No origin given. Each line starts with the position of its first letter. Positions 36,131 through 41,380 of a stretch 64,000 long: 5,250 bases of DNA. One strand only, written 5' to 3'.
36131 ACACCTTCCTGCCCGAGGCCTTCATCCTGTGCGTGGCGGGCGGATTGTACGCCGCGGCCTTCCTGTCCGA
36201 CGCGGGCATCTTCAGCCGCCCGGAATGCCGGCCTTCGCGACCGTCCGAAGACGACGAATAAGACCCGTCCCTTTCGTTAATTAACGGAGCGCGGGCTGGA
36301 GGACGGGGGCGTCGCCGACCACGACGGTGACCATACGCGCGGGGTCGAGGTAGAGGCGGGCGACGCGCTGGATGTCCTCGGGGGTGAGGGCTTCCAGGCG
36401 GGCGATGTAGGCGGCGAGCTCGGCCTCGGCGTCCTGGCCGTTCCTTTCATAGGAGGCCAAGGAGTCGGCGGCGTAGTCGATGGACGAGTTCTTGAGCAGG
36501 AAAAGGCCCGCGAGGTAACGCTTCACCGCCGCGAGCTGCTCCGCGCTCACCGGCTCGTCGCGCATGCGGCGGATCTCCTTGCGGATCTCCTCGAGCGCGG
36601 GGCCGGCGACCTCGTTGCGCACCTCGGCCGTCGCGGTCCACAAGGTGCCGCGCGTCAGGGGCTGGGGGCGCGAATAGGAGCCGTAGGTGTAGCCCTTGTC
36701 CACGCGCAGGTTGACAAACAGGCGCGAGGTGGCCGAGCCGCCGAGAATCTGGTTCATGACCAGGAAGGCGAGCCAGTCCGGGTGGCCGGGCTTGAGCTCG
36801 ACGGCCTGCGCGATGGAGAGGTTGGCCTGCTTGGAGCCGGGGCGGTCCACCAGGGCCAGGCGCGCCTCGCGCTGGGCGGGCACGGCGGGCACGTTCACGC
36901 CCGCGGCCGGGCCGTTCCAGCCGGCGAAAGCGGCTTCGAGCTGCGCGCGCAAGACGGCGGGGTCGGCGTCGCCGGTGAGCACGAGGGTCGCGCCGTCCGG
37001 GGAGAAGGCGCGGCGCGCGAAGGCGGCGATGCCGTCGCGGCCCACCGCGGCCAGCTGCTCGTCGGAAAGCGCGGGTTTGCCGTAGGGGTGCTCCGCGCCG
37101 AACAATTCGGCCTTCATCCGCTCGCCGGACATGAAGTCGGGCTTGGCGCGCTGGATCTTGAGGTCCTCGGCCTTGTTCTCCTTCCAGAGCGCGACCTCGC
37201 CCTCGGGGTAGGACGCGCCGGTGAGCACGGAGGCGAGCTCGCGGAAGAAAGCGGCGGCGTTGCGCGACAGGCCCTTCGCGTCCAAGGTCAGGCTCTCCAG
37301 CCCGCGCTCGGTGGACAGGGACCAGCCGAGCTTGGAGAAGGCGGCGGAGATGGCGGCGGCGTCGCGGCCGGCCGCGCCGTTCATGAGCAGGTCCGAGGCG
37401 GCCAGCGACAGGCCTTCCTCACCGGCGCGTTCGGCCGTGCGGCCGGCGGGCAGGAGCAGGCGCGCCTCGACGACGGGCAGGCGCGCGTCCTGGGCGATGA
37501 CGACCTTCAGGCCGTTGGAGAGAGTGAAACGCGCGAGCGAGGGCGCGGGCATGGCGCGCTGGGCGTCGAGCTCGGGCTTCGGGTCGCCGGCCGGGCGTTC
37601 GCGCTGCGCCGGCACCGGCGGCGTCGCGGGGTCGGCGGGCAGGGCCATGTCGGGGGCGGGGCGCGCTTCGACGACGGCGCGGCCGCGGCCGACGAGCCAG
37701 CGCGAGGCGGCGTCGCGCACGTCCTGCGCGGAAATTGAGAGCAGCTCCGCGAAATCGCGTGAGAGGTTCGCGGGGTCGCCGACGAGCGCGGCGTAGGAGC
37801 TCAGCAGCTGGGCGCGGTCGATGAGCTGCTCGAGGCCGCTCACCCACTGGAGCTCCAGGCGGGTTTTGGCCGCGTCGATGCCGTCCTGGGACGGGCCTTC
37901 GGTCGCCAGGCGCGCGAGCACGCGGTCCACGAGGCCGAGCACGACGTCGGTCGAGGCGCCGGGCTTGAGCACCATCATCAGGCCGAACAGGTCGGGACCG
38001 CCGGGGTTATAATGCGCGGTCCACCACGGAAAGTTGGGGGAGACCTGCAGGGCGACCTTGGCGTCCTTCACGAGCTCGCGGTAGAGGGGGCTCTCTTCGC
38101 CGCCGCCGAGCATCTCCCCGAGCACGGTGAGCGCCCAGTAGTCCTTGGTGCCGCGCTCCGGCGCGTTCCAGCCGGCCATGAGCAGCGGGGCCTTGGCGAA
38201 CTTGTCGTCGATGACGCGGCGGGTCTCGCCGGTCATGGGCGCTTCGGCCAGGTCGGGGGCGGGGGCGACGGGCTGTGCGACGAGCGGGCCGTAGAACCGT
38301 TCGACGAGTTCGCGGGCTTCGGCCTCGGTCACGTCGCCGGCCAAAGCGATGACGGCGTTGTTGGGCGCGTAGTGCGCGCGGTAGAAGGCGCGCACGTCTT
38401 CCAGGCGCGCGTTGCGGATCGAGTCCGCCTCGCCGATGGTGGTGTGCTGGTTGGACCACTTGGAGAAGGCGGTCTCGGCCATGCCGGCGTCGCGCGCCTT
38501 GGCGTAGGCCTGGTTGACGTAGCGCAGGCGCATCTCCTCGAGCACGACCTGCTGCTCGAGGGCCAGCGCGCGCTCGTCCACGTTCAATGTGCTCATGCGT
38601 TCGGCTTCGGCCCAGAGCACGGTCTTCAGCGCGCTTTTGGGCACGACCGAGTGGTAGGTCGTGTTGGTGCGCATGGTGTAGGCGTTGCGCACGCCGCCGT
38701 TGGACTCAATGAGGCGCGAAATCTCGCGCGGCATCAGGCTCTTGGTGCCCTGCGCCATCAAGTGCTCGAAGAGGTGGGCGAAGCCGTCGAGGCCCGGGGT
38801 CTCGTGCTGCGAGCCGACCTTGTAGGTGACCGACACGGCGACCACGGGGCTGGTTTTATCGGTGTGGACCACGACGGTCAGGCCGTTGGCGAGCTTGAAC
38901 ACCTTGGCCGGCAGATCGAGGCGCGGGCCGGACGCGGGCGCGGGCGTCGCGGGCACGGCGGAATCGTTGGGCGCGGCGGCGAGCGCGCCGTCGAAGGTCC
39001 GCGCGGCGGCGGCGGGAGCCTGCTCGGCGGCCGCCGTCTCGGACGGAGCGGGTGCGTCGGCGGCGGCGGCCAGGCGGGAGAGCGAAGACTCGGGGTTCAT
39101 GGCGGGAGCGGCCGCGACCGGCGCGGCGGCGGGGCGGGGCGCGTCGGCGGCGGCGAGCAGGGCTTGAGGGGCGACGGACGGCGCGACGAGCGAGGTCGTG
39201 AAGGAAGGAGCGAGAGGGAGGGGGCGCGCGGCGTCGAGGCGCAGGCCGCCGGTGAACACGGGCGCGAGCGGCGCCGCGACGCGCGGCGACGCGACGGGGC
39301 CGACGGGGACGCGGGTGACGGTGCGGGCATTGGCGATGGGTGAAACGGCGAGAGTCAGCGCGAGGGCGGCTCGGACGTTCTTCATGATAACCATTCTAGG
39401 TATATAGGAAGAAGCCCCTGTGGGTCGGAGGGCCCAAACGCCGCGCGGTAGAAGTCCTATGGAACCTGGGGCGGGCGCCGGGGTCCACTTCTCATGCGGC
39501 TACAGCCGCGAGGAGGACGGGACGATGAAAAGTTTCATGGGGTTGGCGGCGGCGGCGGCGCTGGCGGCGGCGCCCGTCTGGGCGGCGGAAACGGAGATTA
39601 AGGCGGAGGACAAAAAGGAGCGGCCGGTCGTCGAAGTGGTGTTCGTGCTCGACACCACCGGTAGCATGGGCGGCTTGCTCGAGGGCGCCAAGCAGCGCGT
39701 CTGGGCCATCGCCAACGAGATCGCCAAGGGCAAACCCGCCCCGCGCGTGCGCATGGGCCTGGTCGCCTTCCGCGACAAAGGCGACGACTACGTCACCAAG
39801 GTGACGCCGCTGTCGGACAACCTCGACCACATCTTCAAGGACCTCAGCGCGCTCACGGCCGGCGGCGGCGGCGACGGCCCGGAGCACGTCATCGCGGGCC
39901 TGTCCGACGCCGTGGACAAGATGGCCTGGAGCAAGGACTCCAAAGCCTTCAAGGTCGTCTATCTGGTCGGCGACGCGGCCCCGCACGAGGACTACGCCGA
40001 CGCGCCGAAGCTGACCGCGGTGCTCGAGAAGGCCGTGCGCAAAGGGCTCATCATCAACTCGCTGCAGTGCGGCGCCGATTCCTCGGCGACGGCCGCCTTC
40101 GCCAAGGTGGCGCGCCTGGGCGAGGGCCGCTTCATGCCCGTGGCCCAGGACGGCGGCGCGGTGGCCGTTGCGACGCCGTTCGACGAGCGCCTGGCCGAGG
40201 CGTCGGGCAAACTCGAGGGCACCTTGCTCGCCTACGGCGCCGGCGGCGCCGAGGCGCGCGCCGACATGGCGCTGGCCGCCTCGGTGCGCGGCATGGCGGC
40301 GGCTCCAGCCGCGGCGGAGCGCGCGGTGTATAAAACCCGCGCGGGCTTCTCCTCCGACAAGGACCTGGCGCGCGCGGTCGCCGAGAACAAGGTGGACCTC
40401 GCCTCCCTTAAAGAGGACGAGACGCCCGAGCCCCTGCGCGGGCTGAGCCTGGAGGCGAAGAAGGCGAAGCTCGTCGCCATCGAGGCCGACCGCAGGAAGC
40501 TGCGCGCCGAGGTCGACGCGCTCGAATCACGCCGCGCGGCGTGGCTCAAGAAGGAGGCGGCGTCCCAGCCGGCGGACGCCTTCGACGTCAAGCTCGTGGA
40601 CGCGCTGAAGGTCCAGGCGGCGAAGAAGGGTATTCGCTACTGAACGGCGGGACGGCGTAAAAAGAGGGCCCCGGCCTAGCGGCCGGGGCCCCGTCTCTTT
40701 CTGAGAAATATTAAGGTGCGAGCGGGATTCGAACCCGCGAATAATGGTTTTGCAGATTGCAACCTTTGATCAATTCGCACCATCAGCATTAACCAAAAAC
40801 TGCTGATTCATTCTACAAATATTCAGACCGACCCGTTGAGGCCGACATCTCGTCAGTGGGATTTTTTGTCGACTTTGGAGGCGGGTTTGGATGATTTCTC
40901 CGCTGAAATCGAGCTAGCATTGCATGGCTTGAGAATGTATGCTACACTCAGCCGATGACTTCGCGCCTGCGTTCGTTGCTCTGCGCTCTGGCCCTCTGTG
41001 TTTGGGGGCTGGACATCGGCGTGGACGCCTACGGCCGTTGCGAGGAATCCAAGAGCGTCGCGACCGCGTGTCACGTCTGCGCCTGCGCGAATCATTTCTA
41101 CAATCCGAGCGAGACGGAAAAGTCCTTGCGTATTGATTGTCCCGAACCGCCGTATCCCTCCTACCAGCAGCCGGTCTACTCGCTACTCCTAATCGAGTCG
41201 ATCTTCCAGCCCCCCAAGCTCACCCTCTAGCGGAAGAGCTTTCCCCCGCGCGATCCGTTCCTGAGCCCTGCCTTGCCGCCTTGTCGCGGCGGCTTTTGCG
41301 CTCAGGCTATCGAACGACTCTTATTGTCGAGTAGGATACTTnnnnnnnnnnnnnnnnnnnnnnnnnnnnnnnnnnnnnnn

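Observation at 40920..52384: Twelve-gene translationally coupled metal-efflux supraoperon with six uncharacterised ORFs between an HME-RND pump and a P1B-ATPase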

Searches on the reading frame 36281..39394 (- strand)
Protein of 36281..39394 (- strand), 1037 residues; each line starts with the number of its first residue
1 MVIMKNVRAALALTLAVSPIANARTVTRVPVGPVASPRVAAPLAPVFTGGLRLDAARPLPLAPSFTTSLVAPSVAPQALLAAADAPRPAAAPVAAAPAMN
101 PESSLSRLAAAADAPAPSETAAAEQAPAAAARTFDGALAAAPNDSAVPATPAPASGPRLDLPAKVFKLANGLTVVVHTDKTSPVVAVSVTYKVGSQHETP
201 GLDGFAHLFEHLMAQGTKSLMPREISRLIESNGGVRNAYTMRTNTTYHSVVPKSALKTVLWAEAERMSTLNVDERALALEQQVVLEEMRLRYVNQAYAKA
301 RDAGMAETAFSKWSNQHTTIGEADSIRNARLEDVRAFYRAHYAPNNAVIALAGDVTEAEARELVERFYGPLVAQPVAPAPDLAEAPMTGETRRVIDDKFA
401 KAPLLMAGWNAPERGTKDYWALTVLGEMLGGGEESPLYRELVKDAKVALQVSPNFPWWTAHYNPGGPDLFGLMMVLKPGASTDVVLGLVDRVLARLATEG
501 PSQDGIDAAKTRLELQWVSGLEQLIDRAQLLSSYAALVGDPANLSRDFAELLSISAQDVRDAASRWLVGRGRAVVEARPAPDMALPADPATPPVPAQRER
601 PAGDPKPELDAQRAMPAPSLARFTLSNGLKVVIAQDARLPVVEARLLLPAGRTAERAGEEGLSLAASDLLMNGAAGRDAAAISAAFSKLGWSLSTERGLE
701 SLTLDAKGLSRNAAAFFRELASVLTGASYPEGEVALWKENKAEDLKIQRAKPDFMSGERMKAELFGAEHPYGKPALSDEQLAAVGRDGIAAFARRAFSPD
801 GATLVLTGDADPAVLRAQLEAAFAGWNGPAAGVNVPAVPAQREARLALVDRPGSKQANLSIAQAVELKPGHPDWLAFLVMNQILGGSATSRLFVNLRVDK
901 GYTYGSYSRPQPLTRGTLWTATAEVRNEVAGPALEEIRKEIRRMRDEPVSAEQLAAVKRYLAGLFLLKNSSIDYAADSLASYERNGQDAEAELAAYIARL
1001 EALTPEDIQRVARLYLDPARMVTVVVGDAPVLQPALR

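Call 19: search_protein_families(library=pfam, proteins=[window:36281-39394:-], max_evalue=0.001)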
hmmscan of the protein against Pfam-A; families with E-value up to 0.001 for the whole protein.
window:36281-39394:- (1037 aa): 2 families
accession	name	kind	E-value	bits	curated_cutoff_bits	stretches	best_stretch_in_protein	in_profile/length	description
PF05193.26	Peptidase_M16_C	-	1.2e-58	198.4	23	2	331-513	4-181/181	Peptidase M16 inactive domain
PF00675.25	Peptidase_M16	-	4.5e-21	75.8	22.3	1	174-298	2-124/149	Insulinase (Peptidase family M16)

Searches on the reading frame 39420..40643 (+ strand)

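Call 19: search_protein_families(library=pfam, proteins=[window:39420-40643:+], max_evalue=0.001)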
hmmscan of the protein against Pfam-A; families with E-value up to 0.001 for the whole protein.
window:39420-40643:+ (407 aa): 3 families
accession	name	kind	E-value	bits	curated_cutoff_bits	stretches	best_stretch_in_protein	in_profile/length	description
PF25106.1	VWA_4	-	1.8e-12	47.6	27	1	73-218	2-132/169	von Willebrand factor A domain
PF13519.12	VWA_2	-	2.3e-08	35.1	27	1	73-185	1-105/107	von Willebrand factor type A domain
PF00092.34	VWA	-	8.2e-05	23.3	23.8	1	73-217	2-139/174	von Willebrand factor type A domain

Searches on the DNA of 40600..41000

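Call 55: search_rna_families(source=window, start=40600, end=41000, threshold=evalue, max_evalue=1, show_alignments=2)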
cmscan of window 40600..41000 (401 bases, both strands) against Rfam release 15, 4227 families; matches with E-value up to 1: 10.
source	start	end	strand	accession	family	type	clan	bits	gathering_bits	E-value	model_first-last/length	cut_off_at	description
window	40714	40752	+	RF04351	Plastid-psbl-rps4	Cis-reg;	-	27.1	68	0.0012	1-53/53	no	Plastid-psbl-rps4 3UTR RNA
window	40652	40704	+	RF03231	mir-4523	Gene; miRNA;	-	24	96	0.21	1-69/69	no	mir-4523 microRNA precursor family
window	40714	40781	-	RF00005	tRNA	Gene; tRNA;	CL00001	22.7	29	0.021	1-71/71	no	tRNA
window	40636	40712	+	RF02621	BSnc120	Gene; sRNA;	-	20.9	114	0.03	1-88/88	no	Brucella sRNA 120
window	40716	40778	+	RF04354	Plastid-ycf2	Cis-reg;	-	18.9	65.7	0.23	1-75/75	no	Plastid-ycf2 5UTR RNA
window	40659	40746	-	RF00021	Spot_42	Gene; sRNA;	-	18.2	80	0.43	1-115/115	no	Spot 42 RNA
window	40665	40690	-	RF01519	CC0196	Gene; sRNA;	-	17.3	35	0.15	33-58/58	no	Caulobacter sRNA CC0196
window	40657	40714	-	RF02353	BjrC68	Gene; sRNA;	-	16.3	39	0.1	1-82/82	no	Bradyrhizobiaceae sRNA BjrC68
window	40660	40742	-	RF02377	SurA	Gene; sRNA;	-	13.6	100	0.21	1-279/279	no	SurA sRNA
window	40668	40689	+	RF02656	sot0042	Gene; sRNA;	-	12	88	0.83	153-174/174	no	Sense overlapping transcript RNA 0042 (sot)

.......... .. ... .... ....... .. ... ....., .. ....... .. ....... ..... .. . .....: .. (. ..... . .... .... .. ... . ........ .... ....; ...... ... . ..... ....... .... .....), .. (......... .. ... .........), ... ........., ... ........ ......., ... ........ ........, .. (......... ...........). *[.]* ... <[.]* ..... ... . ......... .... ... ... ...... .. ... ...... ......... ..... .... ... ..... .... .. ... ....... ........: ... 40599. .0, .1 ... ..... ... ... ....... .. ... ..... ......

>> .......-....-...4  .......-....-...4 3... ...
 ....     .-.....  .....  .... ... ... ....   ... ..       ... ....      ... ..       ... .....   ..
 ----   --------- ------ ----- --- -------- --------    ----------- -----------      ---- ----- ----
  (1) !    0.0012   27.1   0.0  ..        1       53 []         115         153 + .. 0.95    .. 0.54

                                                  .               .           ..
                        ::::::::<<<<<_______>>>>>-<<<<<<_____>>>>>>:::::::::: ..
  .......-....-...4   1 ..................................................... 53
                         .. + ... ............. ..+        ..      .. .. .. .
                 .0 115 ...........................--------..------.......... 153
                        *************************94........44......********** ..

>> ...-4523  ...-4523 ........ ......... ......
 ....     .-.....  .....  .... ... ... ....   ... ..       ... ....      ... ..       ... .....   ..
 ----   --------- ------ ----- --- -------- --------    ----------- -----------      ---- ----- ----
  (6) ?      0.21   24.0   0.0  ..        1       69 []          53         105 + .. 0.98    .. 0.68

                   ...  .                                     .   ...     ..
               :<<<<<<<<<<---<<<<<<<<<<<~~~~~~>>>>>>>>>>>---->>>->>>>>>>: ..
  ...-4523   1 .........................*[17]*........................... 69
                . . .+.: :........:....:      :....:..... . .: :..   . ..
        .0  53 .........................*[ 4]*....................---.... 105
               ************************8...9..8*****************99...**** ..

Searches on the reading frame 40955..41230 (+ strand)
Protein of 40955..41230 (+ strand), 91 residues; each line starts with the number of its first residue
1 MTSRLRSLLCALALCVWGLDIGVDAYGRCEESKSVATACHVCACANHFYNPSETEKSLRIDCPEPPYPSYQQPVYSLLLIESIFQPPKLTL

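Call 6: search_protein_families(library=pfam, proteins=[window:40955-41230:+], max_evalue=0.1)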
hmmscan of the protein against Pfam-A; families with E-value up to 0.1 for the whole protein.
window:40955-41230:+ (91 aa): 0 families

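Call 7: search_protein_families(library=ncbifam, proteins=[window:40955-41230:+], max_evalue=0.1)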
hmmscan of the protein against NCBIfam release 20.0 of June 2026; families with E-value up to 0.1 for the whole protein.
window:40955-41230:+ (91 aa): 0 families

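Call 74: search_protein_families(library=pfam, proteins=[window:40955-41230:+], max_evalue=10)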
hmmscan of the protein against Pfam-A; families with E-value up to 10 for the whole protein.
window:40955-41230:+ (91 aa): 0 families
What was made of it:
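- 40955..41230 (+): g01: a 91-aa exported Cys/His-rich protein. It carries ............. and a C-terminal YSLLL..S(I/L)F.PP motif. It is the conserved first gene of the operon. No Pfam or NCBIfam hit (calls 6, 7, 74).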
